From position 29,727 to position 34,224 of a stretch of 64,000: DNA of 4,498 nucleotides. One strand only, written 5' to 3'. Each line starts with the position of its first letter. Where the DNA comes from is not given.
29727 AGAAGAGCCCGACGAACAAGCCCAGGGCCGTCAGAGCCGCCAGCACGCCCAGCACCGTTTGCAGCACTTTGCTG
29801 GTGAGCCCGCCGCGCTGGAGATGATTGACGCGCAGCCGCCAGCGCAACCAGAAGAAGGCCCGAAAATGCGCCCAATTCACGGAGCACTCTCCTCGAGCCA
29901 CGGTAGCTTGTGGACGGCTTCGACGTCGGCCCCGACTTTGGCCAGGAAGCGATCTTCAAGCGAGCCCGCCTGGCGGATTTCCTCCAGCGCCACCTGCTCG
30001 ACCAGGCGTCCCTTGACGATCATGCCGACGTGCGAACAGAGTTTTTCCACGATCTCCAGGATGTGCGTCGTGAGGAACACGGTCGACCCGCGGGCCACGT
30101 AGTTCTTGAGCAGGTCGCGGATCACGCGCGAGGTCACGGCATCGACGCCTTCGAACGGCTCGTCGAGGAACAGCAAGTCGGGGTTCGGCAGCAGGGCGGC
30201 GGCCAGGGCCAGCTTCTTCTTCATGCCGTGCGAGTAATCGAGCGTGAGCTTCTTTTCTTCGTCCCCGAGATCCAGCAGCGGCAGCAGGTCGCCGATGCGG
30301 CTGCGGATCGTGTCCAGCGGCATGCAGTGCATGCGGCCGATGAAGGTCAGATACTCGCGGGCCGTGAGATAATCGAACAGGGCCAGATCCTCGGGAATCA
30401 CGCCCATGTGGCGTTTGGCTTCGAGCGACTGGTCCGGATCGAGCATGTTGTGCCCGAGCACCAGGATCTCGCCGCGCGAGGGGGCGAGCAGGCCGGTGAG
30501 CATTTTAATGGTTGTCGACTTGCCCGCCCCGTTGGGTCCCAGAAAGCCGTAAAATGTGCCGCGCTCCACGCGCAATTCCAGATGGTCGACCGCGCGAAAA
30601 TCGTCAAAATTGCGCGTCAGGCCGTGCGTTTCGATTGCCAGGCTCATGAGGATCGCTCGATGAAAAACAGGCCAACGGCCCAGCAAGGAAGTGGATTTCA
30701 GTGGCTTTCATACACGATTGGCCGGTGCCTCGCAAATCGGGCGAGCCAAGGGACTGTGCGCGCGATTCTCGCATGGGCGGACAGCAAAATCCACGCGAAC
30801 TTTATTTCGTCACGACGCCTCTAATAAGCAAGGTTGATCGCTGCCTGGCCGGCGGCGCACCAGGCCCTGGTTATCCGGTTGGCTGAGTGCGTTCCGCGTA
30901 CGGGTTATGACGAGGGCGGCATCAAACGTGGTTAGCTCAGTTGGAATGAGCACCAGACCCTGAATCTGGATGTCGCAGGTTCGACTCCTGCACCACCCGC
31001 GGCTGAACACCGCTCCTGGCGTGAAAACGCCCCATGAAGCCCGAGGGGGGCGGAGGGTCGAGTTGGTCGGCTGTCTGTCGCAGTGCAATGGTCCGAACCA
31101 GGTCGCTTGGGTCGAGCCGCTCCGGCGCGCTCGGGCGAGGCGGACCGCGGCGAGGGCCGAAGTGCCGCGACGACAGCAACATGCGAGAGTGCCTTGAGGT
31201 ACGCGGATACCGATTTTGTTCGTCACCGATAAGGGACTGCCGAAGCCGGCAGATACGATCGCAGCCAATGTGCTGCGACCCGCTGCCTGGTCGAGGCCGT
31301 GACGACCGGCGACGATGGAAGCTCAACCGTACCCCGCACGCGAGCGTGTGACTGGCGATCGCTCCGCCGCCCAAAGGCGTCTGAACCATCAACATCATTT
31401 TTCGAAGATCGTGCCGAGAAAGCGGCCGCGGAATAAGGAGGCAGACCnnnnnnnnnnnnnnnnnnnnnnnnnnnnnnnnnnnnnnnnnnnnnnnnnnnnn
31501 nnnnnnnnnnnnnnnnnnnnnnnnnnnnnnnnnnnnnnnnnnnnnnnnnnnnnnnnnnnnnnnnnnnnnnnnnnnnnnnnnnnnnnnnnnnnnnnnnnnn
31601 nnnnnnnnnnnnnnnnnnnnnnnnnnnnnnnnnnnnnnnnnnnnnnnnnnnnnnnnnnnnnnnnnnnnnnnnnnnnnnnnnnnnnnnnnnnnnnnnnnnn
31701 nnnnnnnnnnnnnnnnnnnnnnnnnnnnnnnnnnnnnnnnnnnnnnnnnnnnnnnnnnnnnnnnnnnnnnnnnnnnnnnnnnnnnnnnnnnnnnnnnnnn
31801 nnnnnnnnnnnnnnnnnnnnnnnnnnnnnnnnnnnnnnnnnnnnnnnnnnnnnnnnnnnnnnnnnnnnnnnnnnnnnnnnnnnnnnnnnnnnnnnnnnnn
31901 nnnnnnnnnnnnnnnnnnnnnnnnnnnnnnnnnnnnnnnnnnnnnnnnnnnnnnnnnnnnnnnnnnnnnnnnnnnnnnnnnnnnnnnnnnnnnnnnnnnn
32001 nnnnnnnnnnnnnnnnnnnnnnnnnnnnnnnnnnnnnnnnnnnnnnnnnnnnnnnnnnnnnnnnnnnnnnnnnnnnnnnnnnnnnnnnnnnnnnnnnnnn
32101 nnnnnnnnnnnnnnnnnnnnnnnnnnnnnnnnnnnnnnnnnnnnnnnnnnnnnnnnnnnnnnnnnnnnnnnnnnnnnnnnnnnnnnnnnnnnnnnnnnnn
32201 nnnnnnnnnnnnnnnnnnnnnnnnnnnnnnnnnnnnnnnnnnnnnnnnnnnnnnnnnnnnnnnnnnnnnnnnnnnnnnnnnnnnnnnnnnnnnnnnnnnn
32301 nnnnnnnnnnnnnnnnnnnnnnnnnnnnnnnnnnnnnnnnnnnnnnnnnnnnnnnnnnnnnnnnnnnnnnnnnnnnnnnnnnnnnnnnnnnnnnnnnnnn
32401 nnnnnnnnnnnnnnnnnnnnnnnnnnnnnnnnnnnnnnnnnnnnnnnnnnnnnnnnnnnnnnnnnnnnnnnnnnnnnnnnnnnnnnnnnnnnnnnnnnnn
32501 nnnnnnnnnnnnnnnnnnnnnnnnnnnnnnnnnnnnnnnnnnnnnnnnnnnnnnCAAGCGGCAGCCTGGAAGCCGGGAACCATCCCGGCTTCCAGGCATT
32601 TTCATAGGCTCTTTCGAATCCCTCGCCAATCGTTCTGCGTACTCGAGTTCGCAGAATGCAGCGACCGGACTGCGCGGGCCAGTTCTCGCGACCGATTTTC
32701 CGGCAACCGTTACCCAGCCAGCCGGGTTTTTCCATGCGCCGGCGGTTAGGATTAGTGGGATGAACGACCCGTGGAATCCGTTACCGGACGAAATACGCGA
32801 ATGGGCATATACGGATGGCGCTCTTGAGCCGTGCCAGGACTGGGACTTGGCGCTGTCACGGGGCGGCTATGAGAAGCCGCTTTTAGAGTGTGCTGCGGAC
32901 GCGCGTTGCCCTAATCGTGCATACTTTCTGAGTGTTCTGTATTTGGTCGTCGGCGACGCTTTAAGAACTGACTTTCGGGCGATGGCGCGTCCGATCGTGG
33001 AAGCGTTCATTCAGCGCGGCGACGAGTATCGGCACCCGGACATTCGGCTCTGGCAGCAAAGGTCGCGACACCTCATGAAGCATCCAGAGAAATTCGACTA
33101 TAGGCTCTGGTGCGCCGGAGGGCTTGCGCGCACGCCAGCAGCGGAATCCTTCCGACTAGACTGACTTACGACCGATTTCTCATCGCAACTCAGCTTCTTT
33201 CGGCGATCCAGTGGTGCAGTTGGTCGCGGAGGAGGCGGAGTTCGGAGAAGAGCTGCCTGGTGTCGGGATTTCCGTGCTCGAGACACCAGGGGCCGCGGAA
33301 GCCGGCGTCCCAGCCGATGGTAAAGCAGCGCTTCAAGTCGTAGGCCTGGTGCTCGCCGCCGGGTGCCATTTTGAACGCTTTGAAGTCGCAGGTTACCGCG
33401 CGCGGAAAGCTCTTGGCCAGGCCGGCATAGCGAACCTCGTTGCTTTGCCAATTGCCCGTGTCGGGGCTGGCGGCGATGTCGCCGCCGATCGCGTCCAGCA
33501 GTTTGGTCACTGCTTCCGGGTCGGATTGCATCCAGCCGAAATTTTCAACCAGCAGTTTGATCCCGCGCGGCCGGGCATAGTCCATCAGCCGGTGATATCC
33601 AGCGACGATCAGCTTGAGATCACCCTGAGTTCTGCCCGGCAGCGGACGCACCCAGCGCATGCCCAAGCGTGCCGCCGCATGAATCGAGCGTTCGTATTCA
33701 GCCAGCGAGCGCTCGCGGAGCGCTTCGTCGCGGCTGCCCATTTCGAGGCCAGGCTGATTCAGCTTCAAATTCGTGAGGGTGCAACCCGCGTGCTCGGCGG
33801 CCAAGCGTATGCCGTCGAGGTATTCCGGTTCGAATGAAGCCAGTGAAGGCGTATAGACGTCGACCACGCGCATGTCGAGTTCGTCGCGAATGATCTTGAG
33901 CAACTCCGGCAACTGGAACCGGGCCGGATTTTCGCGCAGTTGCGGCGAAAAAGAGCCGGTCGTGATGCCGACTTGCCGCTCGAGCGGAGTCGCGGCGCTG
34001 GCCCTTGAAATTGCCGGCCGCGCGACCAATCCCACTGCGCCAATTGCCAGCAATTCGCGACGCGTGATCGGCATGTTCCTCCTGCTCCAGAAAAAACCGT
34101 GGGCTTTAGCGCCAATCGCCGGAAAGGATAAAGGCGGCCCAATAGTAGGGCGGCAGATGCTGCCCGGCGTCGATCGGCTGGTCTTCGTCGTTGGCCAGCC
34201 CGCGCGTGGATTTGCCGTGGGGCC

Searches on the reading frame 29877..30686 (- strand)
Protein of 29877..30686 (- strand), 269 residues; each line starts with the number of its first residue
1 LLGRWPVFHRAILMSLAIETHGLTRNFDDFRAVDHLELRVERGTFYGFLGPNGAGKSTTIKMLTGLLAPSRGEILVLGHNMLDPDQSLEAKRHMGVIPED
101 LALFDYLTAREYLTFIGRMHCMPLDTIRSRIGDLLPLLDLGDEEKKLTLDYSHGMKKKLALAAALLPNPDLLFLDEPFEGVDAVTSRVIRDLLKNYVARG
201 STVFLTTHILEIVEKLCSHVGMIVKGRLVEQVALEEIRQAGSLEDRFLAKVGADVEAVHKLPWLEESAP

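Call 8: search_protein_families(library=pfam, proteins=[window:29877-30686:-], max_evalue=0.001)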
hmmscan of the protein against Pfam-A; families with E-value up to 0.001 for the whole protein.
window:29877-30686:- (269 aa): 2 families
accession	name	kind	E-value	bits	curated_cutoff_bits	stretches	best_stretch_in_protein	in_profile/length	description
PF00005.33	ABC_tran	-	4e-28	99.2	25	1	34-178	2-136/137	ABC transporter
PF13304.12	AAA_21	-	3.6e-13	50.7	27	1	150-213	237-303/304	AAA domain, putative AbiEii toxin, Type IV TA system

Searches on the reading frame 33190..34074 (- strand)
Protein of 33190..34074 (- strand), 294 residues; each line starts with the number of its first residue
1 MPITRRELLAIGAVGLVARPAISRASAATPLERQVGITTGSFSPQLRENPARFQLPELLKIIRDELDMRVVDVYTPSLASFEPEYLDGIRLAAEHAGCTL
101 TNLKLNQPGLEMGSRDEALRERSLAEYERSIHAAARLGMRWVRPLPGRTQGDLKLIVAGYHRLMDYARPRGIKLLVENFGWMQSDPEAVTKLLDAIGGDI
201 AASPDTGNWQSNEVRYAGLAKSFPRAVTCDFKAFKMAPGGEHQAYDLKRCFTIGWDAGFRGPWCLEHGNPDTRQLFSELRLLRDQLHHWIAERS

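Call 8: search_protein_families(library=pfam, proteins=[window:33190-34074:-], max_evalue=0.001)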
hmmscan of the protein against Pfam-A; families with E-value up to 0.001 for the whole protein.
window:33190-34074:- (294 aa): 1 family
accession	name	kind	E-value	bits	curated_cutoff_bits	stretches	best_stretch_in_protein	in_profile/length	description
PF01261.30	AP_endonuc_2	-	3.4e-14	53.6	31.1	1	77-283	21-247/249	Xylose isomerase-like TIM barrel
